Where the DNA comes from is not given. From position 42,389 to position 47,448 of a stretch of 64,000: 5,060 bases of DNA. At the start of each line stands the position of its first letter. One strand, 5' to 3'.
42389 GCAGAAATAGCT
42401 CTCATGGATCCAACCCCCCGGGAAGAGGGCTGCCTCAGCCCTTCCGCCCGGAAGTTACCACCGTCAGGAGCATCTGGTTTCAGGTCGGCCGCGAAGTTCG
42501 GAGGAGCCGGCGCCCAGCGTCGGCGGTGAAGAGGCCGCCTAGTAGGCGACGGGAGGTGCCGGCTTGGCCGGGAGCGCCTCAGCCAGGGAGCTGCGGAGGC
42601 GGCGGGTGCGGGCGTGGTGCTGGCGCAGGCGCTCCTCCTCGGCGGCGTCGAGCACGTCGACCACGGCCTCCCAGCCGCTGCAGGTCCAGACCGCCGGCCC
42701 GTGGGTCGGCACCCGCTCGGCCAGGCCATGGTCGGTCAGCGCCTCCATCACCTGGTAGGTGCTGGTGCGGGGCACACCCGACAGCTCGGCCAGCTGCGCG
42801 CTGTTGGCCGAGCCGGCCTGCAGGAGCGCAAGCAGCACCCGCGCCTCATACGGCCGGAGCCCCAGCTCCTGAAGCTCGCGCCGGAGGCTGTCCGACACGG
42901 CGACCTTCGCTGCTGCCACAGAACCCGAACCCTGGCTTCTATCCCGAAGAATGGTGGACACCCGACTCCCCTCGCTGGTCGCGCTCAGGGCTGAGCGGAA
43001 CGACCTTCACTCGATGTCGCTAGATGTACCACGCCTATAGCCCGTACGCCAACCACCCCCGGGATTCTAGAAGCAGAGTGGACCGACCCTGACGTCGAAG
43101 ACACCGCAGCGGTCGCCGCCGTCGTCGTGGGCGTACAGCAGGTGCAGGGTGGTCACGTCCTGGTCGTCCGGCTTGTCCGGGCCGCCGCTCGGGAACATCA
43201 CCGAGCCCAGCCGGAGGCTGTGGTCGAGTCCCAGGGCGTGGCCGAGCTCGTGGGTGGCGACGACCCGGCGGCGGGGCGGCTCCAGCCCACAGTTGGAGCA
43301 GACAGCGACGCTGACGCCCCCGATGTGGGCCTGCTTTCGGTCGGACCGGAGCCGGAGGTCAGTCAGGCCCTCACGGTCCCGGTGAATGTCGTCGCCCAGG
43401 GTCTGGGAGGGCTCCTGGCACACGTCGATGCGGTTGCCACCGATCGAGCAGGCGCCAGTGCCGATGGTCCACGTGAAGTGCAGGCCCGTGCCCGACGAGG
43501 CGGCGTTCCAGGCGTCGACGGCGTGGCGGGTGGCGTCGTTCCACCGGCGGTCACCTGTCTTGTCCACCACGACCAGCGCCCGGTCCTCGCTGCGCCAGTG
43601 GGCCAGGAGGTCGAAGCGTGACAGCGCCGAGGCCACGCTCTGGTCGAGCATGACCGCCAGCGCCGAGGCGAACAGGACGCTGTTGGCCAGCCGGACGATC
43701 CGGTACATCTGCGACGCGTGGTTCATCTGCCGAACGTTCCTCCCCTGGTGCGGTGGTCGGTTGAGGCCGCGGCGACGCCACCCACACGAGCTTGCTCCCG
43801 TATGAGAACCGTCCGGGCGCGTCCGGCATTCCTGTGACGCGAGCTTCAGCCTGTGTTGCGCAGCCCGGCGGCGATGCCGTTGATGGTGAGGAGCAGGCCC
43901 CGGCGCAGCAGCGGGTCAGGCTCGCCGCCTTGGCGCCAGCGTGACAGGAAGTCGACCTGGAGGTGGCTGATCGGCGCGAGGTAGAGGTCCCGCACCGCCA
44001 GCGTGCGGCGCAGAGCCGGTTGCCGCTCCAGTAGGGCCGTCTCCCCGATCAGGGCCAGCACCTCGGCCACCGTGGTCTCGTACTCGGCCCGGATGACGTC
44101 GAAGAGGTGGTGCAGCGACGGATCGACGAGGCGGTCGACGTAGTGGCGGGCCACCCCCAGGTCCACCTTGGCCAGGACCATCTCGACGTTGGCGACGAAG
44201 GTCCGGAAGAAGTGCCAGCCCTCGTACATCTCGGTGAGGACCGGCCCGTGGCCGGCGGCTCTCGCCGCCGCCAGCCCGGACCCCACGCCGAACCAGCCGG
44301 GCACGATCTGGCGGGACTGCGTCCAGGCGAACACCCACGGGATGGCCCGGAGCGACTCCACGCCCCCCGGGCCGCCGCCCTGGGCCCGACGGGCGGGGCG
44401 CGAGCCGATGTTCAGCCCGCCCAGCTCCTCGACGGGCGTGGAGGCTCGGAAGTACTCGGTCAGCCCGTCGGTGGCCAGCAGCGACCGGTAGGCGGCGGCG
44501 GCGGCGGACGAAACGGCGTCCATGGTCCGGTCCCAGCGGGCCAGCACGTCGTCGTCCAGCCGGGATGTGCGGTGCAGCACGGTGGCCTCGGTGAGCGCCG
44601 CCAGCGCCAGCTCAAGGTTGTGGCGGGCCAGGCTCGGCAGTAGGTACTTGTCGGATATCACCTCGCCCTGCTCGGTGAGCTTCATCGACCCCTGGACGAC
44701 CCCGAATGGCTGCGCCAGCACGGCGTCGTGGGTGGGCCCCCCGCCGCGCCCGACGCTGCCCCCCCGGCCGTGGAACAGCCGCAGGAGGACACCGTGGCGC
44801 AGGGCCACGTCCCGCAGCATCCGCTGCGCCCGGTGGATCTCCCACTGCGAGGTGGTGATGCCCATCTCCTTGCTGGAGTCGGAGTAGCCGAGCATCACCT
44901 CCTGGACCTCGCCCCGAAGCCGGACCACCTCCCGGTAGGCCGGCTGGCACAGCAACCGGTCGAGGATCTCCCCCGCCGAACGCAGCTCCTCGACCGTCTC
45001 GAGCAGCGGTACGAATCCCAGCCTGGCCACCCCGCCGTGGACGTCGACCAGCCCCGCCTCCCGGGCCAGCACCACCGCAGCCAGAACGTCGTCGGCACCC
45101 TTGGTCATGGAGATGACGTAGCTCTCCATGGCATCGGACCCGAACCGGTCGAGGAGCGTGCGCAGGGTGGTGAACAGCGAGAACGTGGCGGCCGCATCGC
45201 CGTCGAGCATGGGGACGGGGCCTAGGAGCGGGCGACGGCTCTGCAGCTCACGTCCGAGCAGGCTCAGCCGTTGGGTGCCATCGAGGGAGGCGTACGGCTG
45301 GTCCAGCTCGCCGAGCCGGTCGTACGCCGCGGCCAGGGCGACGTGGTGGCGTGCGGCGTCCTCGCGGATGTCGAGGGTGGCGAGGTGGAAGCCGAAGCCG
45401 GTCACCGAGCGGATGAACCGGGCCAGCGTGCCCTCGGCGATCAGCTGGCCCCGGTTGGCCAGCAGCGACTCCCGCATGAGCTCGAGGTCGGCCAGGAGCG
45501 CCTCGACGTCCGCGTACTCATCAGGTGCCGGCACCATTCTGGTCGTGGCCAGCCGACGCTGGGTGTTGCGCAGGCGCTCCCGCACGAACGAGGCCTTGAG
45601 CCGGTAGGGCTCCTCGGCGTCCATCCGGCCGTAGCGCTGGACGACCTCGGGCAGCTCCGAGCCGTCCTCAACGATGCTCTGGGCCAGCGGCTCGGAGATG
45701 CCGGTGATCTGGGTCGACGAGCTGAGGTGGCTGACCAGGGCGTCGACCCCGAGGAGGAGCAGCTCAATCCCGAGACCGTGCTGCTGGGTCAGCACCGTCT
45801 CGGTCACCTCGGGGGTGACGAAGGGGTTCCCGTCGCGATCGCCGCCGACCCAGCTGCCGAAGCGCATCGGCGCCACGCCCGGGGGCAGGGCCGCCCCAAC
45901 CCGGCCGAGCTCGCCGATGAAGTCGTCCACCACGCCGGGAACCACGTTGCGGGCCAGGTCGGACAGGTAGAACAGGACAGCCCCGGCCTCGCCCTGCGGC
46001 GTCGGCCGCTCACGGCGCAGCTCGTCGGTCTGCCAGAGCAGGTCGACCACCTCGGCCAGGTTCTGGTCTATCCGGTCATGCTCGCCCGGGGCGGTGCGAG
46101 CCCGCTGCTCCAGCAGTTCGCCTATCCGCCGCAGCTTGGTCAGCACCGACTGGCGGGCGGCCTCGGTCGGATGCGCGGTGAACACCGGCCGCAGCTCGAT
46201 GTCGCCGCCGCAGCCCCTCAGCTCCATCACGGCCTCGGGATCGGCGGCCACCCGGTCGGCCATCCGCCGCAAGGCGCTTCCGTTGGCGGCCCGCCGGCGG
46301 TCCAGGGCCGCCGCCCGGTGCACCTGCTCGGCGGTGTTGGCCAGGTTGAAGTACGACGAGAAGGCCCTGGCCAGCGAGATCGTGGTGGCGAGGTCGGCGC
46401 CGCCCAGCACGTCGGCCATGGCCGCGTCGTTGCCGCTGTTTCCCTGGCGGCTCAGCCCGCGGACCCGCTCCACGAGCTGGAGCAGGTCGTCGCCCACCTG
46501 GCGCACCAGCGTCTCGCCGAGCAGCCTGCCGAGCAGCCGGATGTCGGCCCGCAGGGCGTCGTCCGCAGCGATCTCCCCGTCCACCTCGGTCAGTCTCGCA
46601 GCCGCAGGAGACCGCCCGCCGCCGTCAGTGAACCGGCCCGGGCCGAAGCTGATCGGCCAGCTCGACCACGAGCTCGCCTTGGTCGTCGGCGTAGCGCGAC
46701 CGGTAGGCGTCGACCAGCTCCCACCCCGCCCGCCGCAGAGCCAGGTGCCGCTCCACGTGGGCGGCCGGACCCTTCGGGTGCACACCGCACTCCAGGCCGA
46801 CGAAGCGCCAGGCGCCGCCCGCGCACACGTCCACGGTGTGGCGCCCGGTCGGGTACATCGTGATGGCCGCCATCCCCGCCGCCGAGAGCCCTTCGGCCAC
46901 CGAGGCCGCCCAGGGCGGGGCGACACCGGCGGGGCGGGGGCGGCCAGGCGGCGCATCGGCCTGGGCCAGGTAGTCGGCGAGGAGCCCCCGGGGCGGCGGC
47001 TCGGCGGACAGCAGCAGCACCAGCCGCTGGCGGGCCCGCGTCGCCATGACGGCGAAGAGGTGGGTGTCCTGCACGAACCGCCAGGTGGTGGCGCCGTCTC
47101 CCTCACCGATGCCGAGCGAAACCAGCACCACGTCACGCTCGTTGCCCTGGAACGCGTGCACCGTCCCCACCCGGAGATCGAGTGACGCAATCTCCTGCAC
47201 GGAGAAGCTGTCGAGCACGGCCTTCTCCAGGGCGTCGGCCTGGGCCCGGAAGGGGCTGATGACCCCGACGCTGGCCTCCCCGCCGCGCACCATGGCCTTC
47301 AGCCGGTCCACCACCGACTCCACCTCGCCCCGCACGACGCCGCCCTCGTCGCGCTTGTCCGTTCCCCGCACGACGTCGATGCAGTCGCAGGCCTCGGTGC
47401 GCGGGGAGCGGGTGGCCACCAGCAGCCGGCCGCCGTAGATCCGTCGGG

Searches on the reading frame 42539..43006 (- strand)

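Call 42: search_protein_families(library=pfam, proteins=[window:42539-43006:-], max_evalue=0.001)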
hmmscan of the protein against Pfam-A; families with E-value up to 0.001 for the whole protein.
window:42539-43006:- (155 aa): 3 families
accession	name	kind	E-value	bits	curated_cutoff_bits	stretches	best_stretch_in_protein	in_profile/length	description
PF01978.25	TrmB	-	4.1e-15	55.8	25.6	1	45-105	1-60/68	Sugar-specific transcriptional regulator TrmB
PF09339.16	HTH_IclR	-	7.6e-07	29.2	22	1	56-100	7-52/52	IclR helix-turn-helix domain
PF12802.13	MarR_2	-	3.3e-05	24.4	27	1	49-100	2-54/61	MarR family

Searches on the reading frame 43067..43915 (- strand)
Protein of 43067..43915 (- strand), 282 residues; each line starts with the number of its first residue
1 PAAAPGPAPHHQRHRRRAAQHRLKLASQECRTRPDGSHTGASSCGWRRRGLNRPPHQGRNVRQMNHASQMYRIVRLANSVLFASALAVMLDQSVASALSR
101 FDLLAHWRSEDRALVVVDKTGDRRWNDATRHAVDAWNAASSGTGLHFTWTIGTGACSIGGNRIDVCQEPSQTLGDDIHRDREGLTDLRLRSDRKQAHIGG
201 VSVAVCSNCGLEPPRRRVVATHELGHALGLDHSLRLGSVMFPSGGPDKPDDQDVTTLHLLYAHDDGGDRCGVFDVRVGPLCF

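Call 42: search_protein_families(library=pfam, proteins=[window:43067-43915:-], max_evalue=0.001)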
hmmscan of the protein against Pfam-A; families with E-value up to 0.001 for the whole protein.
window:43067-43915:- (282 aa): 1 family
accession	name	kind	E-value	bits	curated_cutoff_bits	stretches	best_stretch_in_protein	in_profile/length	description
PF00413.30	Peptidase_M10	-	1e-07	32.4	24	1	217-245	109-137/159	Matrixin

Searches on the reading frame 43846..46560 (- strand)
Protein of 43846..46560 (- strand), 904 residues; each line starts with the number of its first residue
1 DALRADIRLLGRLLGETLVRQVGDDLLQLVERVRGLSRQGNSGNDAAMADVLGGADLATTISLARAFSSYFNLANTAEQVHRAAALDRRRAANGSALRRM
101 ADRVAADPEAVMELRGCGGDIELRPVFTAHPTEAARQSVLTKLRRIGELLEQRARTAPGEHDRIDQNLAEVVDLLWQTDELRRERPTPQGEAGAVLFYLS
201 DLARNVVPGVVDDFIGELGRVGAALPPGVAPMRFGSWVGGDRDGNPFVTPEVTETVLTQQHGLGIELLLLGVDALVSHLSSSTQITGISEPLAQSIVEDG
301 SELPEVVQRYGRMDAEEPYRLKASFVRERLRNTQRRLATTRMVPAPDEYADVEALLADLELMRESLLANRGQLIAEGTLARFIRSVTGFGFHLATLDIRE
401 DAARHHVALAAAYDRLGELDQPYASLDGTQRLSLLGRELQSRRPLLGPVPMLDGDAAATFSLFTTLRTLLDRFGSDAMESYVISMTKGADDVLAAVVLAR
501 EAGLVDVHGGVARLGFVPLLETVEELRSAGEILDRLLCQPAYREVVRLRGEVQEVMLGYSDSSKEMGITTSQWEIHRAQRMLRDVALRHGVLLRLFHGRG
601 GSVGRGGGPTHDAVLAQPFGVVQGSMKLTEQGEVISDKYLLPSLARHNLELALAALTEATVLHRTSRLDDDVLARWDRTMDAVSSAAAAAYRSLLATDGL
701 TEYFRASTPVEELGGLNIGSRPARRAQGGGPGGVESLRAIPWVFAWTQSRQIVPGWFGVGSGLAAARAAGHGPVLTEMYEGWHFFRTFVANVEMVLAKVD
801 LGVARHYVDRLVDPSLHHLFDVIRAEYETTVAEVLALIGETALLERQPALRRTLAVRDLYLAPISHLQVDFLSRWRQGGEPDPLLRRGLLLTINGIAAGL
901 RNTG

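Call 55: find_related_loci(query=window:43846-46560:-, collection=metagenome_contigs, flank=10000)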
Query window:43846-46560:- (904 aa) in metagenome_contigs; peptide patterns used: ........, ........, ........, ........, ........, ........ (x = any residue, [..] = any of these).
600 stretches matched a pattern (row limit reached: there are more); 590 encode a relative of the query (tblastn E <= 1e-3); the best 80 are kept; 80 distinct loci.
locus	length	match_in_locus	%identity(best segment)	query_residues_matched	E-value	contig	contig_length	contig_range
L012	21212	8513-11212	71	2-904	0e+0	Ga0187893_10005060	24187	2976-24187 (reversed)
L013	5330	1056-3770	58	2-904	0e+0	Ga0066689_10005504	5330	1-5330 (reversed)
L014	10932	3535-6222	58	3-904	0e+0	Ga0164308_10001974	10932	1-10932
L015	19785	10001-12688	58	3-904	0e+0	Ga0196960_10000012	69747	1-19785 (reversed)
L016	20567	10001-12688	56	3-904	0e+0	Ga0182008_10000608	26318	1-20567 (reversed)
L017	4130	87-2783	58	3-904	0e+0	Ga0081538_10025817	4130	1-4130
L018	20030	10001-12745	57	3-904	0e+0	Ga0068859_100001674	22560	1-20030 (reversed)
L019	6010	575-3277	54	3-904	0e+0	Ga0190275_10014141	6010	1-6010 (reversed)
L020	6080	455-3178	55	3-904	0e+0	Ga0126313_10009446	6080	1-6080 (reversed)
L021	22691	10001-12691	57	3-904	0e+0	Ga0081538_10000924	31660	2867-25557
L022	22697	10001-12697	56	2-904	0e+0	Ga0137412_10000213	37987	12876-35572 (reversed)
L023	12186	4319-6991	53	1-904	0e+0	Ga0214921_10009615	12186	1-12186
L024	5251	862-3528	53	3-904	0e+0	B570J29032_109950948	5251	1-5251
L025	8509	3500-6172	53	1-904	0e+0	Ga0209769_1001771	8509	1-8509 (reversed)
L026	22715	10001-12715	52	3-904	0e+0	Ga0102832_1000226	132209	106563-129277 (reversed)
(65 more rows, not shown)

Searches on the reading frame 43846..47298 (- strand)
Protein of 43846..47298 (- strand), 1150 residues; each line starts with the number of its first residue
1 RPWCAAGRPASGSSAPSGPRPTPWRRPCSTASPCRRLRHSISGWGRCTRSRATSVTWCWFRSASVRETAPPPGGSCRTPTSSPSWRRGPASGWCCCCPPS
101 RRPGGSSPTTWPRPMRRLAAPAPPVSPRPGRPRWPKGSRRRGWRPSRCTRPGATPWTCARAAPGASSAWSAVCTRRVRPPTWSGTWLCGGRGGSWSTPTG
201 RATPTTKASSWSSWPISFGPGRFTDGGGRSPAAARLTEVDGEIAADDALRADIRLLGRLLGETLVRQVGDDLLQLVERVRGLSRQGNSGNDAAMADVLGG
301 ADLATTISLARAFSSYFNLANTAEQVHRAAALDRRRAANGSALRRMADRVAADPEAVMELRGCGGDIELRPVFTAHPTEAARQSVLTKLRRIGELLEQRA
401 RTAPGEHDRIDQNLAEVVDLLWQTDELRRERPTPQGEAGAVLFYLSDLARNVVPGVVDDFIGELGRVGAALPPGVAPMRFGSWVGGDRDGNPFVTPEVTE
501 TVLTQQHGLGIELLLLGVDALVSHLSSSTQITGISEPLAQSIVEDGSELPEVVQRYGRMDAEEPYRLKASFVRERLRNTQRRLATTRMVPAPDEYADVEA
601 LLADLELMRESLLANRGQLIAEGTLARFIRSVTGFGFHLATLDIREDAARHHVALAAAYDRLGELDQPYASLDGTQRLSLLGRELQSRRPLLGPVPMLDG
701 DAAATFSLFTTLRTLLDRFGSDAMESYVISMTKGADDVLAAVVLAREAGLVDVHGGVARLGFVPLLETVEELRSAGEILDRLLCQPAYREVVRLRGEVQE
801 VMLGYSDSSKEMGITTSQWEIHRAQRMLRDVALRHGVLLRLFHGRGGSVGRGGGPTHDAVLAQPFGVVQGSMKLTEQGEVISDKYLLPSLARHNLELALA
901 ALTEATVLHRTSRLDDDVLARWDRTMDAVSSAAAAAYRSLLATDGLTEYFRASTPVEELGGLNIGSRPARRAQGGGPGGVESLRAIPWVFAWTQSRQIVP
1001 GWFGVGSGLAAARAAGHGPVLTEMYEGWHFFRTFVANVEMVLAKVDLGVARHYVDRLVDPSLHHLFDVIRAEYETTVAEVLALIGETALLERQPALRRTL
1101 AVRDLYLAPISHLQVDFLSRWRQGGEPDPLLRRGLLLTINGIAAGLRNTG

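Call 42: search_protein_families(library=pfam, proteins=[window:43846-47298:-], max_evalue=0.001)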
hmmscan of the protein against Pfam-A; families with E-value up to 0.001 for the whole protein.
window:43846-47298:- (1150 aa): 1 family
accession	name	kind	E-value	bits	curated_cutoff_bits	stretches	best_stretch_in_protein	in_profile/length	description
PF00311.23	PEPcase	-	1.5e-299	996.5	22.4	1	249-1150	1-919/919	Phosphoenolpyruvate carboxylase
